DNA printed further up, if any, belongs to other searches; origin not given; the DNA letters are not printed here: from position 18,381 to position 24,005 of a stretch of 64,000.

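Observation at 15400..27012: Tight four-gene T9SS operon: two type-B-CTD giant surface proteins share one PorP/SprF and a type-A-CTD beta-propeller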

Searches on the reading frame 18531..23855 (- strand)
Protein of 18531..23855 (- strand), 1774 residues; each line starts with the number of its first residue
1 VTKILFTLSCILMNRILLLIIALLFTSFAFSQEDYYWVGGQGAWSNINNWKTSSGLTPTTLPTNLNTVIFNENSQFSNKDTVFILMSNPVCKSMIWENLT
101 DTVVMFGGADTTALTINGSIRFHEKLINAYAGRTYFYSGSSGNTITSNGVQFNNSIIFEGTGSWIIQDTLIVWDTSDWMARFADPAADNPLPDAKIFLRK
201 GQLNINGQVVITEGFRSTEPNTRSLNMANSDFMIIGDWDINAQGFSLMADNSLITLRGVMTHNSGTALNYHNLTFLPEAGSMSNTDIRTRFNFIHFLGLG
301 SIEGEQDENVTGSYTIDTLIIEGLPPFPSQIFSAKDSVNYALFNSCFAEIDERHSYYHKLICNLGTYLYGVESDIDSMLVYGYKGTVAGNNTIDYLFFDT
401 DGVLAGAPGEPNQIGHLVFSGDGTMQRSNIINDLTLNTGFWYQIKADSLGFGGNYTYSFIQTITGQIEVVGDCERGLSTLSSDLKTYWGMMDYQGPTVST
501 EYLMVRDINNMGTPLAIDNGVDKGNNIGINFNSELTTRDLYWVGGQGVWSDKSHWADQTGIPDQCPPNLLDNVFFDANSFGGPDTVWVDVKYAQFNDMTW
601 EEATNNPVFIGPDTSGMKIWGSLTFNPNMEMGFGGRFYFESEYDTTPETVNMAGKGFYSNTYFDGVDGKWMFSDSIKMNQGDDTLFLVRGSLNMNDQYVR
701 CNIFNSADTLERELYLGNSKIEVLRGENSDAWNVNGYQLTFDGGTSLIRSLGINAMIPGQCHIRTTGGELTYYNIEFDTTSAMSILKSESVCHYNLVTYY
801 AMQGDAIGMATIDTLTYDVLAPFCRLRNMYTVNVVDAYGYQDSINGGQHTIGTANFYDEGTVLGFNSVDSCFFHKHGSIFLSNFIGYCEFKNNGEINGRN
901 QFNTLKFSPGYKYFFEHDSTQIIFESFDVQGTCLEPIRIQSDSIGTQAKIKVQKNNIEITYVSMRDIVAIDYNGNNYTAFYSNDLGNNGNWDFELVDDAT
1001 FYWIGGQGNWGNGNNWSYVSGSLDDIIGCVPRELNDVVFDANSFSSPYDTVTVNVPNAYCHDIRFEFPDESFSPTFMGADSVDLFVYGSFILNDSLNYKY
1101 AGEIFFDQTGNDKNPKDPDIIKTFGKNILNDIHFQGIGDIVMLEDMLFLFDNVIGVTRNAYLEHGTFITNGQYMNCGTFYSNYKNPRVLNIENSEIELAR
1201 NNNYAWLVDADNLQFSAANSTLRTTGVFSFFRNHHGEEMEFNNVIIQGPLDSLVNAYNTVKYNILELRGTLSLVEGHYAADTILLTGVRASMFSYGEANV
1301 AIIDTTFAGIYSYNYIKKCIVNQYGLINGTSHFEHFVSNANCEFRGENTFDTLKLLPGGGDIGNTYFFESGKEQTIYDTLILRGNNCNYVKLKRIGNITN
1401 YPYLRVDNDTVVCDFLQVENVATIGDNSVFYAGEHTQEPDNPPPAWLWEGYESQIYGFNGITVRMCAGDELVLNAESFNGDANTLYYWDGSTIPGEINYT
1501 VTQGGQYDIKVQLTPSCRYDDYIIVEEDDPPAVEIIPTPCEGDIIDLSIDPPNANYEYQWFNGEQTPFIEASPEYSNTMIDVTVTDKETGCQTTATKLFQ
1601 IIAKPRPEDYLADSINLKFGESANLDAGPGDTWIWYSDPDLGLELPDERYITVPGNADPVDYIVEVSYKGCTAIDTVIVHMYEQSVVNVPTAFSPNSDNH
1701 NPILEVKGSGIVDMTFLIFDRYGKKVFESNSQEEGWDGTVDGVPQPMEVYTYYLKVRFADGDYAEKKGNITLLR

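Call 4: search_protein_families(library=ncbifam, proteins=[window:18531-23855:-], max_evalue=0.01)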
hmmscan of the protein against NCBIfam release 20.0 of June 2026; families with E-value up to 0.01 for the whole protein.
window:18531-23855:- (1774 aa): 1 family
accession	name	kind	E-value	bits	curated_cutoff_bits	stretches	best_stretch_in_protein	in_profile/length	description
TIGR04131.1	Bac_Flav_CTERM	domain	4.7e-14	52.3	35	1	1688-1774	2-85/85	T9SS type B sorting domain-containing protein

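Call 5: search_protein_families(library=pfam, proteins=[window:18531-23855:-], max_evalue=0.01)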
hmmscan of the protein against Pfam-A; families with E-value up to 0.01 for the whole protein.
window:18531-23855:- (1774 aa): 2 families
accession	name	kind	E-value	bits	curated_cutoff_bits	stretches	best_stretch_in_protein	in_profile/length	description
PF13585.12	CHU_C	-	6e-13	49.2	27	1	1688-1772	2-86/86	CHU_C Type IX secretion signal domain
PF19081.6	Ig_7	-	7.4e-05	23.4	27.3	0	1531-1578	4-52/84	Ig-like domain CHU_C associated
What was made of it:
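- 18534..18794 (-): Type B CTD of g2 (last 87 aa), class ending ............ Always the CTD of the gene directly upstream of the carrier. TIGR04131 52.3 bits and PF13585 49.2 bits (calls 4, 5).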

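Call 14: find_homologous_proteins(query=window:18531-23819:-, max_evalue=0.00001)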
Query window:18531-23819:- (1762 aa): 60 proteins with E <= 0.00001 among 8000 candidates.
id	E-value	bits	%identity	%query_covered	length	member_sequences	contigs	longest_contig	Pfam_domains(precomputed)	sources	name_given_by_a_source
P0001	0.0e+0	4136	100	100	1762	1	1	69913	PF13585.13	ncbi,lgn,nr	ncbi:MAG: gliding motility-associated C-terminal domain-containing protein [Bacteroidales bacterium]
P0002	0.0e+0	3236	78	99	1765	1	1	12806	PF13585.13,PF19081.7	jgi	jgi:gliding motility-associated-like protein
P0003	0.0e+0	1641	45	100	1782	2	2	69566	PF13585.13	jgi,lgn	jgi:gliding motility-associated-like protein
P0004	0.0e+0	1620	45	100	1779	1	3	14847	PF13585.13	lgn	-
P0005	0.0e+0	1521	43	100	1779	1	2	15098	PF13585.13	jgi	-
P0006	0.0e+0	1498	44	99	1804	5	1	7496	PF13585.13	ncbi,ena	-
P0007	0.0e+0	1417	42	100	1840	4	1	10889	PF13585.13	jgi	jgi:gliding motility-associated-like protein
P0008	0.0e+0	1366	41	99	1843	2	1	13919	PF13585.13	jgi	jgi:gliding motility-associated-like protein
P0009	0.0e+0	1361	40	100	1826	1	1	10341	PF13585.13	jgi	-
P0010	0.0e+0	1348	41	99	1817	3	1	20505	PF13585.13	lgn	-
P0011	0.0e+0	1341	41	99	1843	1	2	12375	PF13585.13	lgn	-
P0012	0.0e+0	1329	40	100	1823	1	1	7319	PF13585.13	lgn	-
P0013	0.0e+0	1327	40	100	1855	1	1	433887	PF13585.13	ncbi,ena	-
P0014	0.0e+0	1316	40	100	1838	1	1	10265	PF13585.13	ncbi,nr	ncbi:MAG: gliding motility-associated C-terminal domain-containing protein [Bacteroidales bacterium]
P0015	0.0e+0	1280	40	100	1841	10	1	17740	PF13585.13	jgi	jgi:gliding motility-associated-like protein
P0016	0.0e+0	1209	37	100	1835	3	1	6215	PF13585.13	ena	-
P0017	0.0e+0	1197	37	100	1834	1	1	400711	PF13585.13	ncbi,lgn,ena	-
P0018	0.0e+0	1130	37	99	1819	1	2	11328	PF13585.13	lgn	-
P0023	1.1e-253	863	31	99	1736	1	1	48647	PF13585.13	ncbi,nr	ncbi:MAG: gliding motility-associated C-terminal domain-containing protein [Bacteroidales bacterium]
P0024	1.6e-153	531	35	22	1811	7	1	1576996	PF19408.6,PF13585.13,PF13927.13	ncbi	ncbi:MAG: gliding motility-associated C-terminal domain-containing protein [Ferruginibacter sp.]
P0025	1.2e-120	422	28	49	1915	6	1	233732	PF13585.13,PF19081.7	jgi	jgi:gliding motility-associated-like protein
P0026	1.5e-117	412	29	21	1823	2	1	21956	PF13585.13,PF18962.8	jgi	-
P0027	1.2e-99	352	24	51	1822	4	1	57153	PF13585.13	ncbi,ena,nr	ncbi:MAG: gliding motility-associated C-terminal domain-containing protein [Bacteroidales bacterium]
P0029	7.4e-88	313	35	22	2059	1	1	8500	PF13585.13,PF19081.7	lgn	-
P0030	4.6e-83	298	26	43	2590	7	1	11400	PF13573.13,PF13585.13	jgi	jgi:gliding motility-associated-like protein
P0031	2.3e-78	282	33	15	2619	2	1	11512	PF13573.13,PF13585.13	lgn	-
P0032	8.3e-77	277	30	15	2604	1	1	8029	PF13573.13,PF13585.13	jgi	jgi:gliding motility-associated-like protein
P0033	2.9e-73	265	27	37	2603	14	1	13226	PF13573.13,PF13585.13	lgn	-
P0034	1.4e-61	226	30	16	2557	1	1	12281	PF13573.13,PF13585.13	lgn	-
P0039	2.1e-33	133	26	17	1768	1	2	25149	PF13585.13,PF19081.7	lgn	-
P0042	2.6e-18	83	31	18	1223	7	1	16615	PF00801.27,PF13585.13,PF25778.2,PF06739.18,PF18911.7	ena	-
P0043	4.6e-18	82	34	13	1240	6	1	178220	PF13573.13,PF13585.13,PF21471.4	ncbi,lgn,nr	ncbi:MAG: gliding motility-associated C-terminal domain-containing protein [Chitinophagales bacteriu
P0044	1.2e-16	77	30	16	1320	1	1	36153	PF13573.13,PF13585.13,PF21471.4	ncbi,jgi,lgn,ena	jgi:gliding motility-associated-like protein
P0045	8.7e-16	75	27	15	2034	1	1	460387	PF00801.27,PF13585.13,PF13385.14,PF19081.7,PF18911.7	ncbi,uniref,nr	ncbi:gliding motility-associated C-terminal domain-containing protein [Terrimonas pollutisoli]|unire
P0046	1.5e-15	74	30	17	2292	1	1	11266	PF13585.13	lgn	-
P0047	2.3e-15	73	28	18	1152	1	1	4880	PF00801.27,PF13585.13,PF24312.2,PF19081.7,PF18911.7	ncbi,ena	-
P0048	2.6e-15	73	28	18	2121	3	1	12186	PF13573.13,PF13585.13,PF23585.2,PF01483.28,PF18911.7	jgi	jgi:gliding motility-associated-like protein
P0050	7.5e-14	68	29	17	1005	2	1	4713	PF13573.13,PF13585.13,PF23759.2,PF18911.7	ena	-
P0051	5.0e-13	65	27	18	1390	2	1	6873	PF22352.3,PF00801.27,PF13573.13,PF13585.13,PF06832.19,PF19081.7,PF18911.7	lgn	-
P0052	5.2e-12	62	25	18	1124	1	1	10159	PF13585.13,PF25778.2,PF18911.7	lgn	-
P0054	1.9e-10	57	38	7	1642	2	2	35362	PF00801.27,PF13585.13,PF18911.7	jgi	jgi:gliding motility-associated-like protein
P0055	6.3e-10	55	38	5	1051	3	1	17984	PF26766.1,PF13573.13,PF13585.13,PF18911.7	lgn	-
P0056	9.8e-10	54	31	9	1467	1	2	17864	PF00801.27,PF13573.13,PF13585.13,PF06832.19,PF19081.7,PF18911.7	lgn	-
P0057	3.1e-9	53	27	10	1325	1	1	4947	PF13573.13,PF13585.13,PF06832.19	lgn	-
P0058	9.6e-9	51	23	18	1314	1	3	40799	PF13585.13,PF00116.27,PF19081.7,PF18911.7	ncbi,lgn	-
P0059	1.6e-8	50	33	6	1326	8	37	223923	PF13585.13,PF13385.14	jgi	jgi:gliding motility-associated-like protein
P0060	4.7e-6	42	26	16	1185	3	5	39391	PF13585.13,PF26628.1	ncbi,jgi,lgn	ncbi:MAG: gliding motility-associated-like protein [Salibacteraceae bacterium]|jgi:gliding motility-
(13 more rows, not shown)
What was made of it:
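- Checked: A deposited MAG protein of that length is 100% identical (call 14).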

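Call 15: find_encoding_contigs(protein=P0003, flank=10000, max_places=2)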
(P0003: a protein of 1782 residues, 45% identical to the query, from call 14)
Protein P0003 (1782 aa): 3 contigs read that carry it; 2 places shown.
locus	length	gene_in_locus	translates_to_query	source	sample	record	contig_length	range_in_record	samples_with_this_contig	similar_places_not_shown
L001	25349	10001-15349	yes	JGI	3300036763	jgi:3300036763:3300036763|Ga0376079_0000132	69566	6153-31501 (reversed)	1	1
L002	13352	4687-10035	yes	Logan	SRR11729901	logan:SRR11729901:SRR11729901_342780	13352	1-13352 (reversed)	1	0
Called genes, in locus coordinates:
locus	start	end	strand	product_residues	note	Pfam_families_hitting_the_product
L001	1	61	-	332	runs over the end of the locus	PF10343:Q_salvage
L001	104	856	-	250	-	PF08501:Shikimate_dh_N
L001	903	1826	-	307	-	PF04018:VCA0040-like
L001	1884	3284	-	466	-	-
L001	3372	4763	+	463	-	PF02878:PGM_PMM_I, PF02879:PGM_PMM_II, PF02880:PGM_PMM_III, PF00408:PGM_PMM_IV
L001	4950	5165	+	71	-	-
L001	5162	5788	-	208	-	PF21176:RecR_HhH, PF02132:RecR_ZnF, PF01751:Toprim, PF13662:Toprim_4, PF21175:RecR_C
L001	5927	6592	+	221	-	-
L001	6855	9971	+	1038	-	PF26766:Choice_anch_L, PF13585:CHU_C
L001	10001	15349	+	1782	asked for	PF13585:CHU_C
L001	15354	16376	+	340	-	PF11751:PorP_SprF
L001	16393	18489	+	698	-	PF15902:Sortilin-Vps10 (faint), PF14870:PSII_BNR, PF18962:Por_Secre_tail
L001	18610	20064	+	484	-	-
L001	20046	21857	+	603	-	PF04464:Glyphos_transf (weak)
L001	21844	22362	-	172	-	PF00702:Hydrolase, PF08282:Hydrolase_3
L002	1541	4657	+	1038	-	PF26766:Choice_anch_L, PF13585:CHU_C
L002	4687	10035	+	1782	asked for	PF13585:CHU_C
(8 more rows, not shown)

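Call 16: find_encoding_contigs(protein=P0013, flank=10000, max_places=2)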
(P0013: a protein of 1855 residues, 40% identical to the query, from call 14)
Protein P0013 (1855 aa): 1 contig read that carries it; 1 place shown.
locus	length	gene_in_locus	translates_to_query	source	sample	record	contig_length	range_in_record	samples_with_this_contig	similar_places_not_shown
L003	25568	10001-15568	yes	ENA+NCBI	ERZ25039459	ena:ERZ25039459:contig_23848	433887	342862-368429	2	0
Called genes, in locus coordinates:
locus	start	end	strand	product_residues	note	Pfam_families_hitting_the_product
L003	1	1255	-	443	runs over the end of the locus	PF13375:RnfC_N, PF25984:BSH_YknX (faint), PF01512:Complex1_51K, PF10531:SLBB, PF13183:Fer4_8 (faint), PF13237:Fer4_10, PF12838:Fer4_7 (weak), PF13187:Fer4_9 (weak), +5 more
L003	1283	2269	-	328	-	PF13237:Fer4_10 (faint), PF04060:FeS, PF14697:Fer4_21, PF00037:Fer4 (weak), PF13484:Fer4_16 (weak), PF12838:Fer4_7, PF13187:Fer4_9 (weak), PF00037:Fer4 (weak), +3 more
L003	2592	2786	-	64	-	-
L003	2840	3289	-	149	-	PF04246:RseC_MucC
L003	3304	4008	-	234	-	PF00106:adh_short, PF08659:KR, PF13561:adh_short_C2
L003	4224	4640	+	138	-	PF16022:DUF4783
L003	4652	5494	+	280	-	PF02749:QRPTase_N, PF01729:QRPTase_C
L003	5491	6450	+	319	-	PF03631:Virul_fac_BrkB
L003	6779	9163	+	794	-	PF26766:Choice_anch_L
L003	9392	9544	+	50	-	-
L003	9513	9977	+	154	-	PF13585:CHU_C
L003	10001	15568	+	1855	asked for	PF13585:CHU_C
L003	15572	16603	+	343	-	PF11751:PorP_SprF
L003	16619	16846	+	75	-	-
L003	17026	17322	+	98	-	-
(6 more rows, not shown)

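Call 17: find_encoding_contigs(protein=P0017, flank=10000, max_places=2)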
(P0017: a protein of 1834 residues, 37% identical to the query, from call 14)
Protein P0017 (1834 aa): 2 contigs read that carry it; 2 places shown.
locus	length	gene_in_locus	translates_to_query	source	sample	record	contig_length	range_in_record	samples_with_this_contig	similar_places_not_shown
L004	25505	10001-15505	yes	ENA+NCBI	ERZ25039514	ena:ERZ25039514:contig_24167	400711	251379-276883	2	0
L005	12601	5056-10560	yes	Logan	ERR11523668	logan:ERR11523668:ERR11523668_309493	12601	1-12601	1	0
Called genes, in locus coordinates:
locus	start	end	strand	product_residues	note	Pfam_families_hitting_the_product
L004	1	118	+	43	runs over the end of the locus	-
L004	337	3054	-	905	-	PF13620:CarboxypepD_reg, PF13715:CarbopepD_reg_2, PF07715:Plug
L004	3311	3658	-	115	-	-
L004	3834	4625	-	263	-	PF08239:SH3_3 (weak), PF18348:SH3_16, PF00877:NLPC_P60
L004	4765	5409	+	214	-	-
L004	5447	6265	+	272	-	-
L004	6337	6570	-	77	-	-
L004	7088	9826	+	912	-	PF26766:Choice_anch_L, PF13585:CHU_C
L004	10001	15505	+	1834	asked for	PF13585:CHU_C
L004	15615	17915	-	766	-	PF00580:UvrD-helicase, PF01443:Viral_helicase1 (faint), PF13245:AAA_19, PF13604:AAA_30 (faint), PF13361:UvrD_C, PF13538:UvrD_C_2, PF21196:PcrA_UvrD_tudor (weak)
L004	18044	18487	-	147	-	-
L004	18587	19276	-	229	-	PF00266:Aminotran_5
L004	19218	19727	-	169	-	PF00266:Aminotran_5, PF00155:Aminotran_1_2 (weak)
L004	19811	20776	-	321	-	PF00581:Rhodanese, PF26341:AAA_SelU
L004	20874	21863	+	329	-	PF07715:Plug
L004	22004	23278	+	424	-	PF00593:TonB_dep_Rec_b-barrel, PF14905:OMP_b-brl_3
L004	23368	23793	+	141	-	PF08327:AHSA1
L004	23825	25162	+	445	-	-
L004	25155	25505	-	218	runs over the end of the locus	PF00657:Lipase_GDSL, PF13472:Lipase_GDSL_2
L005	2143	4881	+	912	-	PF26766:Choice_anch_L, PF13585:CHU_C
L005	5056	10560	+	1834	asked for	PF13585:CHU_C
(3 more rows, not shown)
